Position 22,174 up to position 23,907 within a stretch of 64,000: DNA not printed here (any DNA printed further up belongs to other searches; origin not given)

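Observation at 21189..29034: Tad/Flp-like secretion ATPase operon inside the same element, followed by a LysM-M23 peptidase and a UvrD-like helicase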

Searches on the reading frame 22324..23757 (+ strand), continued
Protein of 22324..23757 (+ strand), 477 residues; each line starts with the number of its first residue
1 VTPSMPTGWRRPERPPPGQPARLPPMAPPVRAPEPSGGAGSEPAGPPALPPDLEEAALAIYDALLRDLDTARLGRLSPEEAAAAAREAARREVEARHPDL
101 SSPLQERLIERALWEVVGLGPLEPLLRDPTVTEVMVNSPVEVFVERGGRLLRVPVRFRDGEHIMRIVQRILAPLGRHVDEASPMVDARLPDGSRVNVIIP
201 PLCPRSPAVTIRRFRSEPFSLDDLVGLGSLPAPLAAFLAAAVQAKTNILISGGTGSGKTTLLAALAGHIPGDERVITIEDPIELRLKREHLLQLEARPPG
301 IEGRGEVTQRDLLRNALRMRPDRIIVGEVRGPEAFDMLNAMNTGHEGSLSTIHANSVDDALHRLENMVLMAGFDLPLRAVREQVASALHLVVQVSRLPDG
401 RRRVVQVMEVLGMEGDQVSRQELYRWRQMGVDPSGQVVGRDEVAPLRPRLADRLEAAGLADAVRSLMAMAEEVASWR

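Call 28: search_protein_families(library=ncbifam, proteins=[window:22324-23757:+], max_evalue=0.001)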
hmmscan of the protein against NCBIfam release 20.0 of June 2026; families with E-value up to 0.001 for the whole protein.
window:22324-23757:+ (477 aa): 22 families
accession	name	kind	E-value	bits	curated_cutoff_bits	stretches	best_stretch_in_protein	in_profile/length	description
TIGR03819.1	heli_sec_ATPase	hypoth_equivalog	5e-101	338.3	373.15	1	107-407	40-338/340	TadA family conjugal transfer-associated ATPase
TIGR02788.1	VirB11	equivalog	1.2e-70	238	249.95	2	235-406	134-305/308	P-type DNA transfer ATPase VirB11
TIGR02782.1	TrbB_P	equivalog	8.8e-63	212.4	304.55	1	125-414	17-297/303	P-type conjugative transfer ATPase TrbB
NF010475.0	PRK13900.1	equivalog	1.7e-61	208.1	389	2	235-408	150-323/333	type IV secretion system ATPase VirB11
NF058587.1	archaellum_moto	equivalog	1.8e-56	192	550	1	108-427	136-452/527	archaellum flagellar ATPase motor FlaI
NF010469.0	PRK13894.1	subfamily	4.3e-54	184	508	1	122-418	27-315/320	conjugal transfer ATPase TrbB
NF010407.0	PRK13833.1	subfamily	7.1e-47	160.4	499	1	125-418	25-308/323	conjugal transfer protein TrbB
NF010425.0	PRK13851.1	equivalog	2.1e-39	135.4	461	2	234-392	151-310/344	type IV secretion system protein VirB11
NF053672.1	bindosome_BasE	exception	1.4e-33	116.4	1000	1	126-418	145-438/512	bindosome assembly system ATPase subunit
NF041000.1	ATPase_ComGA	equivalog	1.7e-24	86.2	300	1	244-369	127-247/267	competence type IV pilus ATPase ComGA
TIGR01420.1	pilT_fam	subfamily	1.9e-22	79.9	319.1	1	229-411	107-283/343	PilT/PilU family type 4a pilus ATPase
NF007755.0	PRK10436.1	equivalog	7.2e-20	71.1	617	1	224-392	198-350/465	type II secretion system protein GspE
TIGR02525.1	plasmid_TraJ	equivalog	5e-19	68.5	368.3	1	246-410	150-313/372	plasmid transfer ATPase TraJ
TIGR02533.1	type_II_gspE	equivalog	8.8e-17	60.9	630.25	1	224-367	222-359/486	type II secretion system ATPase GspE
TIGR02538.1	type_IV_pilB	equivalog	3e-16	59.2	675.65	1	223-369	294-434/564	type IV-A pilus assembly ATPase PilB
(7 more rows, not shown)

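Call 29: find_encoding_contigs(protein=P0042, flank=10000, max_places=2)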
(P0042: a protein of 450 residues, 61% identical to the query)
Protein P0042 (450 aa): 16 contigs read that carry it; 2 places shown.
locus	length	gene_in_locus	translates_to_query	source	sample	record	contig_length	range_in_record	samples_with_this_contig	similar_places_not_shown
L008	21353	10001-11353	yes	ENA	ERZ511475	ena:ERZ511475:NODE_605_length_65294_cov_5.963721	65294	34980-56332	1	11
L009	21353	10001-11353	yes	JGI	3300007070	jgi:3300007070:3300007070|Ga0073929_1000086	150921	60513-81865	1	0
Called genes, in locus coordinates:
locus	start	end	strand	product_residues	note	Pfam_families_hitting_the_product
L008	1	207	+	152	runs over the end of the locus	PF02502:LacAB_rpiB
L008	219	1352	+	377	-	PF00923:TAL_FSA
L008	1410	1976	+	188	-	PF05685:Uma2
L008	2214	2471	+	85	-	PF04362:Iron_traffic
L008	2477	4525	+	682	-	PF03190:Thioredox_DsbH, PF13899:Thioredoxin_7, PF13098:Thioredoxin_2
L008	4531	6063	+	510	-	PF00881:Nitroreductase (weak)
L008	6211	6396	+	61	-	-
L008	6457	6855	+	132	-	PF07811:TadE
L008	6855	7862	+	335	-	-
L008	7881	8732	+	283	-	PF08666:SAF, PF16976:RcpC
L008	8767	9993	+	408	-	PF00072:Response_reg, PF01656:CbiA, PF06564:CBP_BcsQ, PF09140:MipZ, PF10609:ParA, PF13614:AAA_31 (weak)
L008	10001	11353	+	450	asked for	PF00437:T2SSE, PF27713:UCP018868 (weak)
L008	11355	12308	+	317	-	PF00482:T2SSF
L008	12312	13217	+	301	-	PF00482:T2SSF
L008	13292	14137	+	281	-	PF00296:Bac_luciferase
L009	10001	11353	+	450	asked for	PF00437:T2SSE, PF27713:UCP018868 (weak)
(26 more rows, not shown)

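Call 30: find_encoding_contigs(protein=P0032, flank=10000, max_places=2)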
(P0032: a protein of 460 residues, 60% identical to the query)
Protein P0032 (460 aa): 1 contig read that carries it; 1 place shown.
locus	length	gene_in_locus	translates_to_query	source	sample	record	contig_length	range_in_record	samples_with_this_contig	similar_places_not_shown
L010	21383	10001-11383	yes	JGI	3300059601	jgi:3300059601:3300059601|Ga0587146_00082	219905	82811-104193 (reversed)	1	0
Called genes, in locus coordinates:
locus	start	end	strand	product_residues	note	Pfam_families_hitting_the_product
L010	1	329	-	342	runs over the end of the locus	PF19300:BPD_transp_1_N, PF00528:BPD_transp_1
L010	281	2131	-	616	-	PF00496:SBP_bac_5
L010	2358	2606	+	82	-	PF04362:Iron_traffic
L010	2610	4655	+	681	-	PF03190:Thioredox_DsbH, PF13899:Thioredoxin_7, PF13098:Thioredoxin_2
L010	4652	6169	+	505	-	PF00881:Nitroreductase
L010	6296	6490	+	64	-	PF04964:Flp_Fap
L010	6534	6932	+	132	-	PF07811:TadE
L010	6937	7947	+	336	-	PF13400:Tad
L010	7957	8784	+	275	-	PF08666:SAF, PF13144:ChapFlgA, PF16976:RcpC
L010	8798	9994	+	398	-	PF00072:Response_reg, PF13481:AAA_25 (weak), PF01656:CbiA, PF06564:CBP_BcsQ, PF09140:MipZ (weak), PF10609:ParA, PF13614:AAA_31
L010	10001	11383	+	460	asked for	PF00437:T2SSE, PF27713:UCP018868 (weak)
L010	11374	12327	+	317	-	PF00482:T2SSF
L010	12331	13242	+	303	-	PF00482:T2SSF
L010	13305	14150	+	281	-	PF00296:Bac_luciferase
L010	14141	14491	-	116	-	-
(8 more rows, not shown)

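Call 31: find_related_loci(query=window:22324-23757:+, collection=genome_contigs, flank=10000)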
Query window:22324-23757:+ (477 aa) in genome_contigs; peptide patterns used: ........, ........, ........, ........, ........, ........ (x = any residue, [..] = any of these).
600 stretches matched a pattern (row limit reached: there are more); 594 encode a relative of the query (tblastn E <= 1e-3); the best 80 are kept; 80 distinct loci.
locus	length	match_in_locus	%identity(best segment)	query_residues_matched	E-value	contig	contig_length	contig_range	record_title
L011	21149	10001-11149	57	81-459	9e-137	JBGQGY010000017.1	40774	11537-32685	MAG: bacterium isolate OBJ2_061818_090_16 k141_631612_length_40774_cov_17.6149, whole genome shotgun sequence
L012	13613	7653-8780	56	60-430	7e-123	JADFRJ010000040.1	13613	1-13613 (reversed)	MAG: Chloroflexota bacterium isolate B85T3L11 B85T3L11_NODE4558, whole genome shotgun sequence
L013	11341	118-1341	54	54-459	3e-122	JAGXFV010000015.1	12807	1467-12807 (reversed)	MAG: Actinomycetes bacterium isolate LH_M23 k141_412421, whole genome shotgun sequence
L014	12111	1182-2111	56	96-411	6e-104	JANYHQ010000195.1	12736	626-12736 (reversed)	MAG: Acidimicrobiales bacterium isolate GL140_1_metabinner_83 GL140_1_k141_513637, whole genome shotgun sequence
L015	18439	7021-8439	44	1-459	4e-104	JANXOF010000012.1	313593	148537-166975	MAG: Polyangiaceae bacterium isolate GL140_1_concoct_143 GL140_1_k141_496529, whole genome shotgun sequence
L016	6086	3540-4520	47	119-448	8e-67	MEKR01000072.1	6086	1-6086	MAG: Acidobacteria bacterium RIFCSPLOWO2_02_FULL_61_28 rifcsplowo2_02_scaffold_25071, whole genome shotgun sequence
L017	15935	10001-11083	61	100-459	2e-68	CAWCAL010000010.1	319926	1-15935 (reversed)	MAG: uncultured Acidimicrobiales bacterium isolate MFD03804.bin.2.67 genome assembly, contig: contig_59312, whole genome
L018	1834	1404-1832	52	119-261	8e-26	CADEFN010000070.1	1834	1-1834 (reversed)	MAG: uncultured Gemmatimonadetes bacterium isolate Gemmatimonadetes sp. RBC101 genome assembly, contig: MAG101_70, whole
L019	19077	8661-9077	42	223-367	4e-18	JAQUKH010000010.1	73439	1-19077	MAG: bacterium isolate STD1_102 NODE_677_length_73465_cov_4.275437_Sandtown_D1, whole genome shotgun sequence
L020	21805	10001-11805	33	205-412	4e-18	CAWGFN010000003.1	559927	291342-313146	MAG: uncultured Gammaproteobacteria bacterium isolate MFD05684.bin.1.93 genome assembly, contig: contig_56806, whole gen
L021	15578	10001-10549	37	214-404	5e-18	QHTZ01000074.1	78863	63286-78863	MAG: Gemmatimonadetes bacterium isolate AG4 14_0929_02_40cm_scaffold_429_curated, whole genome shotgun sequence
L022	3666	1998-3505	32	148-368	4e-18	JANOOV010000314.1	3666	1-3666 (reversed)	MAG: Gammaproteobacteria bacterium isolate VAR_43_metabat_102 VAR_43_k141_1457735, whole genome shotgun sequence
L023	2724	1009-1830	31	147-429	6e-18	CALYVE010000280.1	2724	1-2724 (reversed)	MAG: uncultured Lachnospiraceae bacterium isolate SRR7188233_bin.24_metaWRAP_v1.3_MAG genome assembly, contig: ERZ928083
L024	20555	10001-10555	34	194-383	9e-18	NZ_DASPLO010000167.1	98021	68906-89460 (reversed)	MAG: Methylocaldum sp. isolate SMAG_U12066 k141_259790, whole genome shotgun sequence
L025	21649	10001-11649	35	205-411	2e-17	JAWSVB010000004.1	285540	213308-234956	MAG: Gammaproteobacteria bacterium isolate PJM12_PHB_gam1 A6P3HBJ1_contig_6_2, whole genome shotgun sequence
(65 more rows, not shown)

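Call 45: list_cluster_members(proteins=[P0042, P0044, P0036, P0033, P0031, P0048, P0065])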
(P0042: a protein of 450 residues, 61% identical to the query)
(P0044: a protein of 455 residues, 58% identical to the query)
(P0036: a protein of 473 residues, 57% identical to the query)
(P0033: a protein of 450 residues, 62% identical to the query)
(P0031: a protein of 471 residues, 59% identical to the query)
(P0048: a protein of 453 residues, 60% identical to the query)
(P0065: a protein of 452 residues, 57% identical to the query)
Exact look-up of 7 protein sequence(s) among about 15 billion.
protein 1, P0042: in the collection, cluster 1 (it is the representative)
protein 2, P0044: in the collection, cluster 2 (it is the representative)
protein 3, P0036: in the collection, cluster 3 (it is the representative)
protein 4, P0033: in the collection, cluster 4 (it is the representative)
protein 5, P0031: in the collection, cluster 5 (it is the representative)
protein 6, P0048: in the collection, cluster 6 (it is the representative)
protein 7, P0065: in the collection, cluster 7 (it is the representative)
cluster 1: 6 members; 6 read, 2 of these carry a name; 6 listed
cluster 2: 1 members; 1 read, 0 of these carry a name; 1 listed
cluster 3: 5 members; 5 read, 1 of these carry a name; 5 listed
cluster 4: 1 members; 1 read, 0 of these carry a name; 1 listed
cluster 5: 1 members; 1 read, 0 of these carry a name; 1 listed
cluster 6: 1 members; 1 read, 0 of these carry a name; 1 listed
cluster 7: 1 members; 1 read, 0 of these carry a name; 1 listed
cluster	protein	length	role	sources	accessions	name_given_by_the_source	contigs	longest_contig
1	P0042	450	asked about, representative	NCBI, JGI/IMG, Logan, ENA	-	-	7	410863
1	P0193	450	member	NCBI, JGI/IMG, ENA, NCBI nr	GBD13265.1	Putative conjugal transfer protein [bacterium HR24] | pilus assembly protein CpaF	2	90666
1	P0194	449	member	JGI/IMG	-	pilus assembly protein CpaF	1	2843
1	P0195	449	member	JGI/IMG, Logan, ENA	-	-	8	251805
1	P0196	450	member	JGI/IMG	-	-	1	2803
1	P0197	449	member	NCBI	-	-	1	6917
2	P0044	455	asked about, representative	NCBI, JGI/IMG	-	-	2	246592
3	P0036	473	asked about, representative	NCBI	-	-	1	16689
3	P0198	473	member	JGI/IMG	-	pilus assembly protein CpaF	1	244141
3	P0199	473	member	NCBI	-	-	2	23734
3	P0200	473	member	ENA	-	-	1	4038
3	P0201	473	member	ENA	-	-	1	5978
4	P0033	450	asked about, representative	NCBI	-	-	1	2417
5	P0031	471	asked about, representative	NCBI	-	-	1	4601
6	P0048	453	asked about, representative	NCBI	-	-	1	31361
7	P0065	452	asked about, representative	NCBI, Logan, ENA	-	-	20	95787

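Call 46: find_encoding_contigs(protein=P0193, flank=6000, max_places=2)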
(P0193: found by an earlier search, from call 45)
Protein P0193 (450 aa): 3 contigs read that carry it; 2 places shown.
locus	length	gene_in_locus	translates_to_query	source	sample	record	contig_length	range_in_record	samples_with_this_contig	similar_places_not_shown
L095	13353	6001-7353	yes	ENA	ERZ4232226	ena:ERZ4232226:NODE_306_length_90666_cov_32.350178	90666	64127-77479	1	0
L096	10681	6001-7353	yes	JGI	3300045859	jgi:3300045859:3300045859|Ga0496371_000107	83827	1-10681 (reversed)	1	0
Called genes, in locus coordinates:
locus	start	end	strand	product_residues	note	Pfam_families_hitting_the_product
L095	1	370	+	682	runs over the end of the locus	PF03190:Thioredox_DsbH, PF13899:Thioredoxin_7, PF13098:Thioredoxin_2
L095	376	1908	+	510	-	PF00881:Nitroreductase (weak)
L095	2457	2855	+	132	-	PF07811:TadE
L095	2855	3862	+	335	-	-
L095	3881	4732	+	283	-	PF08666:SAF, PF16976:RcpC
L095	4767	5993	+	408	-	PF00072:Response_reg, PF01656:CbiA, PF06564:CBP_BcsQ, PF09140:MipZ, PF10609:ParA, PF13614:AAA_31 (weak)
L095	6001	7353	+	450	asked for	PF00437:T2SSE, PF27713:UCP018868 (weak)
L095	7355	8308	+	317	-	PF00482:T2SSF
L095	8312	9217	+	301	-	PF00482:T2SSF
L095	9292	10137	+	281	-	PF00296:Bac_luciferase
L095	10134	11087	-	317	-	PF00135:COesterase, PF20434:BD-FAE, PF07859:Abhydrolase_3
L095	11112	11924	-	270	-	PF00561:Abhydrolase_1, PF12697:Abhydrolase_6, PF12146:Hydrolase_4, PF06821:Ser_hydrolase (faint), PF00561:Abhydrolase_1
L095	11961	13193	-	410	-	PF00296:Bac_luciferase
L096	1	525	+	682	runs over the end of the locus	PF03190:Thioredox_DsbH, PF13899:Thioredoxin_7, PF13098:Thioredoxin_2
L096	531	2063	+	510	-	PF00881:Nitroreductase (weak)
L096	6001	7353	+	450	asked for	PF00437:T2SSE, PF27713:UCP018868 (weak)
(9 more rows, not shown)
